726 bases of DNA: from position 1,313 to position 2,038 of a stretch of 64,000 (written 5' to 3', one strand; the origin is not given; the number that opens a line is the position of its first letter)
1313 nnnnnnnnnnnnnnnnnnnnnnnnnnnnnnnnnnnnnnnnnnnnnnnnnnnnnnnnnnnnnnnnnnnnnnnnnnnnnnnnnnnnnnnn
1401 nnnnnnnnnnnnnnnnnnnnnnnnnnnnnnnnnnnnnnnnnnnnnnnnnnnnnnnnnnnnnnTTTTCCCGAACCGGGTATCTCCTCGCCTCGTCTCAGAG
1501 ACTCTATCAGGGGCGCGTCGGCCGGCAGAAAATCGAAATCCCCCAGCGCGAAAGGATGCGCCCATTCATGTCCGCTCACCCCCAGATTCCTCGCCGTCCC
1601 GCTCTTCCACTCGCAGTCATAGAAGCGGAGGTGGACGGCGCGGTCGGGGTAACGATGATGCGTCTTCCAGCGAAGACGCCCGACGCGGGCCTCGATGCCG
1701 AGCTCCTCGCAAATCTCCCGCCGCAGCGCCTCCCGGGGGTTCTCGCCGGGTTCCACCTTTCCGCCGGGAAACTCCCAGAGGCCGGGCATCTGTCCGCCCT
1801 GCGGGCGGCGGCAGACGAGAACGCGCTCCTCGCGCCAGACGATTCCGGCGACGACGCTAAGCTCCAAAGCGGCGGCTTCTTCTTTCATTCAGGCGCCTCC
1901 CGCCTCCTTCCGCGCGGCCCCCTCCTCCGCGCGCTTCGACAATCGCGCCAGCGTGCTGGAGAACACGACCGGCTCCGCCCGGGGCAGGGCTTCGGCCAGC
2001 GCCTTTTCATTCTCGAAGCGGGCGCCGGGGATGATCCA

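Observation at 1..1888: In-frame tri-domain fusion NUDIX(MutT)-HpnC-HpnD, missed by the ORF track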

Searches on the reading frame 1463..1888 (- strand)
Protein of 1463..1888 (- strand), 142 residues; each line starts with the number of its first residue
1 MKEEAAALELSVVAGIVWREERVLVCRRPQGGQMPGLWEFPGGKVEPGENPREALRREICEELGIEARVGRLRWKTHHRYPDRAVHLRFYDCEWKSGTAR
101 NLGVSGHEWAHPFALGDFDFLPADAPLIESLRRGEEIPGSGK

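Call 14: search_solved_structures(query=window:1463-1888:-, max_evalue=0.001, show_alignments=3)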
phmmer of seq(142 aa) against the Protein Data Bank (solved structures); distinct sequences matched with E-value up to 0.001: 63 (the best 60 are shown).
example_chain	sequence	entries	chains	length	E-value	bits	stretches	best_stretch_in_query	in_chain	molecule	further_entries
3ees_A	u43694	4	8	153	2.5e-24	89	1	10-124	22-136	Probable pyrophosphohydrolase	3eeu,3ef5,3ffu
2rrk_A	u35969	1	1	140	2.4e-21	79.3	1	10-131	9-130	CTP pyrophosphohydrolase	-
3r03_A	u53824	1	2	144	1.4e-20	76.8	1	11-132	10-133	NUDIX hydrolase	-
3hhj_A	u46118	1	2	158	2.4e-18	69.5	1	9-132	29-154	Mutator mutT protein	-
1mut_A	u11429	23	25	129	9.5e-17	64.4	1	10-133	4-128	NUCLEOSIDE TRIPHOSPHATE PYROPHOSPHOHYDROLASE | Mutator mutT protein | 7,8-dihydro-8-oxoguanine-triphosphatase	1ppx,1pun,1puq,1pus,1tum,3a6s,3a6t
5x1x_A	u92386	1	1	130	8.5e-16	61.3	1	10-131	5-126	Mutator mutT protein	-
5zrc_A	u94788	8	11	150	4.7e-14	55.6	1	11-128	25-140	Putative mutator protein MutT2/NUDIX hydrolase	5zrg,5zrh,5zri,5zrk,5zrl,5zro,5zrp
7syc_A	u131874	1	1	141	5.6e-14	55.4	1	10-131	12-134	7,8-dihydro-8-oxoguanine-triphosphatase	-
3gwy_A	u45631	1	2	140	2.8e-13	53.1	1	10-132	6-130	Putative CTP pyrophosphohydrolase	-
4v14_A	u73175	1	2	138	1.2e-11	47.8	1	10-129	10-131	MUTATOR MUTT PROTEIN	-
1sjy_A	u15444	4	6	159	1.9e-09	40.6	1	14-89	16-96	MutT/nudix family protein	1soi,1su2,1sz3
6dt3_A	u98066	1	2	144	6.8e-09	38.8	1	10-66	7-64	Nucleoside triphosphatase NudI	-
3n77_A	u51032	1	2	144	1.5e-08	37.8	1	10-68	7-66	Nucleoside triphosphatase nudI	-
3oga_A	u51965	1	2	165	2.7e-08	36.9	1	9-67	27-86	Nucleoside triphosphatase nudI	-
3i7u_A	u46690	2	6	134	1.3e-07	34.7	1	14-98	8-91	AP4A hydrolase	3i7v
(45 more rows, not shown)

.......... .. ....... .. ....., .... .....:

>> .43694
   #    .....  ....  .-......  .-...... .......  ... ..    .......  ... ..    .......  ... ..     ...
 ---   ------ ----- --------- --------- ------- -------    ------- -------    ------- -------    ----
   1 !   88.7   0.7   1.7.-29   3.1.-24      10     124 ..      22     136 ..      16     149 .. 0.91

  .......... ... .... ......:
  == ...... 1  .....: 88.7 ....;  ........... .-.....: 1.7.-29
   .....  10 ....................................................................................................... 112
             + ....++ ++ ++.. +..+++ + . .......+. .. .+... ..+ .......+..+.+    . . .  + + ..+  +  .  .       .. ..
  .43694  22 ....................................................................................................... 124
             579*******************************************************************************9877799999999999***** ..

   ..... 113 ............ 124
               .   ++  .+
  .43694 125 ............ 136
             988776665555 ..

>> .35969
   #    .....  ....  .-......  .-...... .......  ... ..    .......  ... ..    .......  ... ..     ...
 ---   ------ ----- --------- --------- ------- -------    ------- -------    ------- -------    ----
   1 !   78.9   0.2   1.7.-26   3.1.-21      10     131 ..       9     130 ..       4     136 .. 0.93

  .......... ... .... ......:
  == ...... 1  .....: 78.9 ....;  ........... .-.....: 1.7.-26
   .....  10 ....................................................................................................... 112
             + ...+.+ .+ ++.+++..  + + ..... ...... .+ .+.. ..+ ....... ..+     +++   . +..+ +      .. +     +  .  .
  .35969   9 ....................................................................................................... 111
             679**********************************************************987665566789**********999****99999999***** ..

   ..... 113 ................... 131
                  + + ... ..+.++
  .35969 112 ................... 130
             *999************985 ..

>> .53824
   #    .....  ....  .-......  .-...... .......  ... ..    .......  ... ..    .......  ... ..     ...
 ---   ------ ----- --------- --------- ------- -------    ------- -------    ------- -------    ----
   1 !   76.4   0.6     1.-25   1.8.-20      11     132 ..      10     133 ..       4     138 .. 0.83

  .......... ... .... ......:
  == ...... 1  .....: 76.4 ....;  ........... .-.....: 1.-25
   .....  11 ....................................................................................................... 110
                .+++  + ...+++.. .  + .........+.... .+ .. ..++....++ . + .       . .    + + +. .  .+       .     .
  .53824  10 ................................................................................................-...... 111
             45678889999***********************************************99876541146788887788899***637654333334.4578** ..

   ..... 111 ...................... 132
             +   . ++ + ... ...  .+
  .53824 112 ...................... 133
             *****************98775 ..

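Call 21: find_homologous_proteins(query=window:1478-1888:-, max_evalue=1e-10)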
Query seq(137 aa) (137 aa): 7417 proteins with E <= 1e-10 among 8000 candidates; the best 120 are listed.
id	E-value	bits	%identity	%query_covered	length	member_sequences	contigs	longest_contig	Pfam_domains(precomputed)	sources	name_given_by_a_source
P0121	1.1e-69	251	77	100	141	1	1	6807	PF00293.35,PF14815.13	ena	-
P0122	3.2e-61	223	73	99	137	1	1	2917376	PF00293.35,PF14815.13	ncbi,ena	-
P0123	9.6e-44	167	61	93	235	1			PF00293.35,PF14815.13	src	-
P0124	4.3e-33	132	49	99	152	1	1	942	PF00293.35,PF14815.13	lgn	-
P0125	3.0e-30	123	50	91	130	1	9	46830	PF00293.35,PF14815.13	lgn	-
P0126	7.6e-30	122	45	96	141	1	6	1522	PF00293.35,PF14815.13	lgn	-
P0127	1.5e-29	121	48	91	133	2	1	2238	PF22327.3,PF00293.35,PF14815.13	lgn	-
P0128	5.3e-29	119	47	91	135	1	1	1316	PF00293.35,PF14815.13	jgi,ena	-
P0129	5.7e-29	119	51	90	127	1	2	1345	PF00293.35,PF14815.13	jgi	jgi:8-oxo-dGTP diphosphatase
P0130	7.0e-29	118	48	93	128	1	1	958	PF00293.35,PF14815.13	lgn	-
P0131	9.6e-29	118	45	93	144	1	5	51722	PF22327.3,PF00293.35,PF14815.13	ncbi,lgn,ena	-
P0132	1.1e-28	118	46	93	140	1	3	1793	PF00293.35,PF14815.13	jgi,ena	-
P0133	1.1e-28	118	44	93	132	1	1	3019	PF00293.35,PF14815.13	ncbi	-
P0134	1.1e-28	118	46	89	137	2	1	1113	PF00293.35,PF14815.13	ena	-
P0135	4.0e-28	116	52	88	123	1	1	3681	PF22327.3,PF00293.35,PF14815.13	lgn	-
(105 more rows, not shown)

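Call 22: find_encoding_contigs(protein=P0122, flank=6000, max_places=3)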
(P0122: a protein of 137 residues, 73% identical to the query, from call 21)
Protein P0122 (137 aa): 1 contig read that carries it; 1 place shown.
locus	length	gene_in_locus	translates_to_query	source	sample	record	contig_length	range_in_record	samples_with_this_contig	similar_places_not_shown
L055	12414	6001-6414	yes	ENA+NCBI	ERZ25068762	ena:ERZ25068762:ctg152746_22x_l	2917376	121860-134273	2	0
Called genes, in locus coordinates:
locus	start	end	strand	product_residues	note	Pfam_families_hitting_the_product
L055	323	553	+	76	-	-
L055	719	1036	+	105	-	PF01042:Ribonuc_L-PSP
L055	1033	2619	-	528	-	PF01266:DAO, PF01593:Amino_oxidase, PF01946:Thi4 (weak), PF13450:NAD_binding_8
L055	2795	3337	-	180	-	PF01323:DSBA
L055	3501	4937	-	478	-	PF00561:Abhydrolase_1, PF09383:NIL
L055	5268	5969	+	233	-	PF13030:DUF3891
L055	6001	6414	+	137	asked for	PF00293:NUDIX, PF14815:NUDIX_4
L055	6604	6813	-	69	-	PF00313:CSD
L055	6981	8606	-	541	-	PF02776:TPP_enzyme_N, PF00205:TPP_enzyme_M, PF02775:TPP_enzyme_C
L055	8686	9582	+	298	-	PF13369:Transglut_core2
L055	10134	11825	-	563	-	PF00920:ILVD_EDD_N, PF24877:ILV_EDD_C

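Call 23: find_encoding_contigs(protein=P0121, flank=6000, max_places=3)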
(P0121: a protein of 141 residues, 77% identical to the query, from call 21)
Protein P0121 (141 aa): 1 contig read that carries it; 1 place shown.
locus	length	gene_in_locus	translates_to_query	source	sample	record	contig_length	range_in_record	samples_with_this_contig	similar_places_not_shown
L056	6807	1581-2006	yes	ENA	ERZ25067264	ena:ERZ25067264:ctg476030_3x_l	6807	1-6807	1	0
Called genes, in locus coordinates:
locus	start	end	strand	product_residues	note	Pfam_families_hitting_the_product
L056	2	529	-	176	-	?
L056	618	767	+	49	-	-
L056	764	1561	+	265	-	PF13030:DUF3891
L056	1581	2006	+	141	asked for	PF00293:NUDIX, PF14815:NUDIX_4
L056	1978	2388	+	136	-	PF00494:SQS_PSY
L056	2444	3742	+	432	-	PF00494:SQS_PSY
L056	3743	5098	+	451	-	PF00890:FAD_binding_2, PF01266:DAO, PF01494:FAD_binding_3 (weak), PF03486:HI0933_like (faint), PF12831:FAD_oxidored, PF13450:NAD_binding_8, PF13738:Pyr_redox_3 (weak), PF01593:Amino_oxidase, +1 more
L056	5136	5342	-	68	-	PF00313:CSD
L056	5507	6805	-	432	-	?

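Call 46: search_solved_structures(query=window:1463-1888:-, max_evalue=1e-15, show_alignments=5)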
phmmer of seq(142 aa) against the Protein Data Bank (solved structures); distinct sequences matched with E-value up to 1e-15: 6.
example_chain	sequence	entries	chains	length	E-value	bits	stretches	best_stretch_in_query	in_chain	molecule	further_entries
3ees_A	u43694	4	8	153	2.5e-24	89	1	10-124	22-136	Probable pyrophosphohydrolase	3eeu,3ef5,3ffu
2rrk_A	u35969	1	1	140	2.4e-21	79.3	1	10-131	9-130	CTP pyrophosphohydrolase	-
3r03_A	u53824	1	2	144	1.4e-20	76.8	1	11-132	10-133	NUDIX hydrolase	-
3hhj_A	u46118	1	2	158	2.4e-18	69.5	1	9-132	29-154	Mutator mutT protein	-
1mut_A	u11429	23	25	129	9.5e-17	64.4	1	10-133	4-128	NUCLEOSIDE TRIPHOSPHATE PYROPHOSPHOHYDROLASE | Mutator mutT protein | 7,8-dihydro-8-oxoguanine-triphosphatase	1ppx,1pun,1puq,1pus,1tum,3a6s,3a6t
5x1x_A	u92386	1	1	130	8.5e-16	61.3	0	10-131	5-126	Mutator mutT protein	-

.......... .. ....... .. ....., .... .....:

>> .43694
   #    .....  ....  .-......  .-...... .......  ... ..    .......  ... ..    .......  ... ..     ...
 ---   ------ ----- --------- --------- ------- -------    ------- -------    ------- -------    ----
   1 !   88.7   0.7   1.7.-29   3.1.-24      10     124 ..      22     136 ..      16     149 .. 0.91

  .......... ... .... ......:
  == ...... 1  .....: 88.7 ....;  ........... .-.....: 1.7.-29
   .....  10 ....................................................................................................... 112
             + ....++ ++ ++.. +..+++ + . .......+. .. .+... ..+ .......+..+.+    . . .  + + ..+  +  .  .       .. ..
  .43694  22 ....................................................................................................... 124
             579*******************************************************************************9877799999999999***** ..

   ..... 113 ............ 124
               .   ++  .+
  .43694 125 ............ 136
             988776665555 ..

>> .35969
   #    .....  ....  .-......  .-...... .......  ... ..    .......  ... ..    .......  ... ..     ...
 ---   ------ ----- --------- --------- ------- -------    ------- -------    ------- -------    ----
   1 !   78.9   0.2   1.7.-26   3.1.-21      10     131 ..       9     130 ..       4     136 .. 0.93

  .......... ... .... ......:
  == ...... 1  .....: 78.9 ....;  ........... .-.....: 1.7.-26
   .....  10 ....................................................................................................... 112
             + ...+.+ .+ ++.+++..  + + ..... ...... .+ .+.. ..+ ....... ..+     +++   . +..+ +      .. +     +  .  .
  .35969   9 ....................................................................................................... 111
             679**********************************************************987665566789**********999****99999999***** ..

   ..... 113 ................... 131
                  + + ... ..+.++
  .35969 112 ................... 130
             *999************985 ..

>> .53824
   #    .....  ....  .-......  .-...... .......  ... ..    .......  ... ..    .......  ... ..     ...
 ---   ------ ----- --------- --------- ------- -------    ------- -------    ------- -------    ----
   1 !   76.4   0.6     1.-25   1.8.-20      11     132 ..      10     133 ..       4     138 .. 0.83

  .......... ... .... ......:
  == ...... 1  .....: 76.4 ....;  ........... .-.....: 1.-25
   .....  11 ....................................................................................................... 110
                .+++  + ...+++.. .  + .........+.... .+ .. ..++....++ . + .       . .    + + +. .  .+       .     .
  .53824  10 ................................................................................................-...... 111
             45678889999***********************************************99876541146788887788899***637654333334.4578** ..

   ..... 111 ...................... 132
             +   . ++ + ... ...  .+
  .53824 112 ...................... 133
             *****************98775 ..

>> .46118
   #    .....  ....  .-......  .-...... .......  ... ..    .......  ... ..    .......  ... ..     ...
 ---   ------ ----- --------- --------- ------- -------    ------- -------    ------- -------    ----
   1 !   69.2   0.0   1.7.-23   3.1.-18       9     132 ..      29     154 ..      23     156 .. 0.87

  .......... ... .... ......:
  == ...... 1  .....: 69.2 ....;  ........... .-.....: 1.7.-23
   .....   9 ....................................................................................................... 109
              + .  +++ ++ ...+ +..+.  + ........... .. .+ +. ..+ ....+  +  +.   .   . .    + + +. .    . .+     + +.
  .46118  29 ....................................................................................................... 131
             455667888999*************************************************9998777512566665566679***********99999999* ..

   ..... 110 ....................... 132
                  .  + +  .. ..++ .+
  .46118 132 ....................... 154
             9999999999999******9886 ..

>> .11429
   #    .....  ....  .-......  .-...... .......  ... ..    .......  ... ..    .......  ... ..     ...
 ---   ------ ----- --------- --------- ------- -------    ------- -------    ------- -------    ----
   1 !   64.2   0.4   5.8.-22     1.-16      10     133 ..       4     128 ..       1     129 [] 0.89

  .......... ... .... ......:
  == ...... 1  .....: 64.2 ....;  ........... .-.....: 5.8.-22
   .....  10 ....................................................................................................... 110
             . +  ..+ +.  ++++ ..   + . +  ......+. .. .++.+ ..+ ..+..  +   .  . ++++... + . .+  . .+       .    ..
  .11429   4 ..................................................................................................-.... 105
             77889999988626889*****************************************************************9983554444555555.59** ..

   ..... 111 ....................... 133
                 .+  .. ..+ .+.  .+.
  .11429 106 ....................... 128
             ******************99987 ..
